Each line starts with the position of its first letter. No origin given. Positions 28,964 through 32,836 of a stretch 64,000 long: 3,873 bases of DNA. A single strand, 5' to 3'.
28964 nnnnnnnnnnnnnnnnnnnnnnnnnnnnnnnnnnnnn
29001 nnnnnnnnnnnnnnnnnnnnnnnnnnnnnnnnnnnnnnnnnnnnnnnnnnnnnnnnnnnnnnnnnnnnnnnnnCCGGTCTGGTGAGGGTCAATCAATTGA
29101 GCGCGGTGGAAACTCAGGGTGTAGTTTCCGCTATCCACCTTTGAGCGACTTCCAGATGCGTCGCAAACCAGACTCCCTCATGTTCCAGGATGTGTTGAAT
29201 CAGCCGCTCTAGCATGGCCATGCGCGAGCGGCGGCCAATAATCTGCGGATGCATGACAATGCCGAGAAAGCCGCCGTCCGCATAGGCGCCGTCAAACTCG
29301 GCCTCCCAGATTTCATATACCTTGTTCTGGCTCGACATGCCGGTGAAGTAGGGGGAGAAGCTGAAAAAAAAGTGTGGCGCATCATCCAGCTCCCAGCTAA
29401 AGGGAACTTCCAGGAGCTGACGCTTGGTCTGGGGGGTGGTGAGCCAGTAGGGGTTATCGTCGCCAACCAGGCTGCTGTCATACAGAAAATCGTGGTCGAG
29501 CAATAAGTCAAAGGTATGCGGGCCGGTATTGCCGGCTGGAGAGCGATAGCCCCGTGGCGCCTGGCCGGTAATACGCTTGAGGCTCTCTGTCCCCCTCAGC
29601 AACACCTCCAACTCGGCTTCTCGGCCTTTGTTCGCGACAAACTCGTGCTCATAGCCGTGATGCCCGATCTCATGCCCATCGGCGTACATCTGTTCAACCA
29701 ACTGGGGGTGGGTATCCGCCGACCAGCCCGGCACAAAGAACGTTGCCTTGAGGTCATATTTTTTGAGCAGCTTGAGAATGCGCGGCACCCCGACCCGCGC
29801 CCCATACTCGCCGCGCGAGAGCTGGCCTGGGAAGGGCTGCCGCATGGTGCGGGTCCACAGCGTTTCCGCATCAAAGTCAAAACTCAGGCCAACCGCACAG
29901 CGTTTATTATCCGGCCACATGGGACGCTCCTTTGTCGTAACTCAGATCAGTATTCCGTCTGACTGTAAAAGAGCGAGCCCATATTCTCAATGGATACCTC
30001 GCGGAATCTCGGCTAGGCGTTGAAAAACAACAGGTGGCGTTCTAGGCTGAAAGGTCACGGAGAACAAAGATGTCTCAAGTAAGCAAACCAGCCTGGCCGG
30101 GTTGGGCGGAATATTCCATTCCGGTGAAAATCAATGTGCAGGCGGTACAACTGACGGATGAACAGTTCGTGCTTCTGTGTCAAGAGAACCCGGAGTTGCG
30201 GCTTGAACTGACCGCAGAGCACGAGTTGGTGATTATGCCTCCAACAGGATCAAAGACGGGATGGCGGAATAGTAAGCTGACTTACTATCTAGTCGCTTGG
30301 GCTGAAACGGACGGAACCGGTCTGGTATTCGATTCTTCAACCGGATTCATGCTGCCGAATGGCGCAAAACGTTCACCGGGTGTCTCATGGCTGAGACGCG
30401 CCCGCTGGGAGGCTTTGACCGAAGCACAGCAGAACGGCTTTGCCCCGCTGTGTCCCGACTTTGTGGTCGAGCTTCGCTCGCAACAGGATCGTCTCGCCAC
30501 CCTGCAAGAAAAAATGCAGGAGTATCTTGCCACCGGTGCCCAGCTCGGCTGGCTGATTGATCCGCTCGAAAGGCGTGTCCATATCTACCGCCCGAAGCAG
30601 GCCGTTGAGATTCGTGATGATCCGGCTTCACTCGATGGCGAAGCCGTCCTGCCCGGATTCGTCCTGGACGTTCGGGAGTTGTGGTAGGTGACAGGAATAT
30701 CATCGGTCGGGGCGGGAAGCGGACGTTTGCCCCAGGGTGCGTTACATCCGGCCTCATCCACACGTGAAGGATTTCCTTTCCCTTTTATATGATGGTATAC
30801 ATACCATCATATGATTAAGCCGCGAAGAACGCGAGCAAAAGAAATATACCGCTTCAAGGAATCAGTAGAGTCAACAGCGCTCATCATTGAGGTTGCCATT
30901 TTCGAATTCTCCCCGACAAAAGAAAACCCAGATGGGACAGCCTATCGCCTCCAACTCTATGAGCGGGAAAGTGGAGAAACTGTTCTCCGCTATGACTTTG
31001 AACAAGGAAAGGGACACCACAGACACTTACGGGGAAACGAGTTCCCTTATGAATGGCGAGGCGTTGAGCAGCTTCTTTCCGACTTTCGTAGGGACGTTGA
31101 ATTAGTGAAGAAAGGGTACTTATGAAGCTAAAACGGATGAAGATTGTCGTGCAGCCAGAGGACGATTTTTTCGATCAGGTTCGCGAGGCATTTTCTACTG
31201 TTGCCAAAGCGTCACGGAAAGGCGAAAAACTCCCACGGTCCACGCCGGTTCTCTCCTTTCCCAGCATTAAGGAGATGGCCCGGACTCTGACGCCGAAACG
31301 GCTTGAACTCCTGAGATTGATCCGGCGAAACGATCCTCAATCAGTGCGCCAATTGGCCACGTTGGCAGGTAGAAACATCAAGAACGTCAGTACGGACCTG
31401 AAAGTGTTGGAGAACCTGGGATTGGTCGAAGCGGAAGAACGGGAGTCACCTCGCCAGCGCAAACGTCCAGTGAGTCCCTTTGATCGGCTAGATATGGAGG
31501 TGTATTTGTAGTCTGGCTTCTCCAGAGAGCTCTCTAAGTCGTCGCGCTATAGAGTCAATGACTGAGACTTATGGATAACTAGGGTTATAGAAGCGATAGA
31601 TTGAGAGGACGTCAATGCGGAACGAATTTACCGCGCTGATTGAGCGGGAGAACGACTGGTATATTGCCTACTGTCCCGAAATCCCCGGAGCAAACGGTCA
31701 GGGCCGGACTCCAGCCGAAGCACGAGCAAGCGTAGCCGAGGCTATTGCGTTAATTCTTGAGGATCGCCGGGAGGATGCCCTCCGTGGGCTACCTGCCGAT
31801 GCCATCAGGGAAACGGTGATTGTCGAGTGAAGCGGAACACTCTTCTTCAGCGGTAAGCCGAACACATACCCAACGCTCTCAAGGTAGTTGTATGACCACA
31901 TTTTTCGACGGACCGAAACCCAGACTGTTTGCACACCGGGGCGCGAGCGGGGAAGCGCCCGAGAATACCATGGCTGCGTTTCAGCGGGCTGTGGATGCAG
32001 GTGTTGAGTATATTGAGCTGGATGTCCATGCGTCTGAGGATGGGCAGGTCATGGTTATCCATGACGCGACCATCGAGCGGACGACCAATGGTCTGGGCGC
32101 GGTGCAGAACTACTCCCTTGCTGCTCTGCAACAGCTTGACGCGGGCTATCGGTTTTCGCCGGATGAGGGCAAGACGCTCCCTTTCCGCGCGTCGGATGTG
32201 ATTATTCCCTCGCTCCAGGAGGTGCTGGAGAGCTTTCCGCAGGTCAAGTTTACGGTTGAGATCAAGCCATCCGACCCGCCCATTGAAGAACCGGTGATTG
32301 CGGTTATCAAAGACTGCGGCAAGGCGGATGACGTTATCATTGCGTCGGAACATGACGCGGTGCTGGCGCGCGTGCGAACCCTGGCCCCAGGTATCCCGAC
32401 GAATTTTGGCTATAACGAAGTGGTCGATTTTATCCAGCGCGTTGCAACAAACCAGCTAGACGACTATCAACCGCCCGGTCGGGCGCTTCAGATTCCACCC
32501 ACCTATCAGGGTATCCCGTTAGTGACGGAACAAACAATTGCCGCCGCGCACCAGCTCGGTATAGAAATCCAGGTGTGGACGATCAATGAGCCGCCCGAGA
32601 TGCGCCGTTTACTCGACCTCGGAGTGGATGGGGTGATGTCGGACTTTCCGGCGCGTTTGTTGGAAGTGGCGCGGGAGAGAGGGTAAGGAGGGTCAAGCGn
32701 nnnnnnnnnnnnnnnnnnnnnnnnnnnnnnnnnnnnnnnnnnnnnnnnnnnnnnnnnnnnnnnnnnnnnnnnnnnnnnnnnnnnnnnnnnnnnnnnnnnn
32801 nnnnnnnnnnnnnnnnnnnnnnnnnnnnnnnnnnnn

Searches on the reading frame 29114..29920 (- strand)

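Call 59: search_protein_families(library=pfam, proteins=[window:29114-29920:-], max_evalue=0.00001)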
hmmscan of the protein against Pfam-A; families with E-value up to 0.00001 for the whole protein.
window:29114-29920:- (268 aa): 1 family
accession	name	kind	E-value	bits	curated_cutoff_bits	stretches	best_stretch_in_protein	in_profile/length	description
PF01522.26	Polysacc_deac_1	-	5.9e-24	84.8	23.1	1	42-139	18-115/124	Polysaccharide deacetylase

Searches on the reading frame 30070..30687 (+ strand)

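Call 59: search_protein_families(library=pfam, proteins=[window:30070-30687:+], max_evalue=0.00001)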
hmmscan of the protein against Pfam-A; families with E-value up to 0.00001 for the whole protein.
window:30070-30687:+ (205 aa): 1 family
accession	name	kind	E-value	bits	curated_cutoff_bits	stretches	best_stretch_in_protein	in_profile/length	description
PF05685.18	Uma2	-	1e-41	142.7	27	1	31-201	2-171/172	Putative restriction endonuclease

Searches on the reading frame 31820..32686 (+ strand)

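Call 60: search_protein_families(library=pfam, proteins=[window:31820-32686:+], max_evalue=0.00001)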
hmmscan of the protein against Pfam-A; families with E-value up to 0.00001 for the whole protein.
window:31820-32686:+ (288 aa): 2 families
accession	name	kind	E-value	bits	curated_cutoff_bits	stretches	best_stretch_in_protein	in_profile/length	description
PF03009.23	GDPD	-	8.9e-46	157.4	23.6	1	39-278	1-243/244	Glycerophosphoryl diester phosphodiesterase family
PF13653.12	GDPD_2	-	3.8e-07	30.8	27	0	252-275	4-27/30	Glycerophosphoryl diester phosphodiesterase family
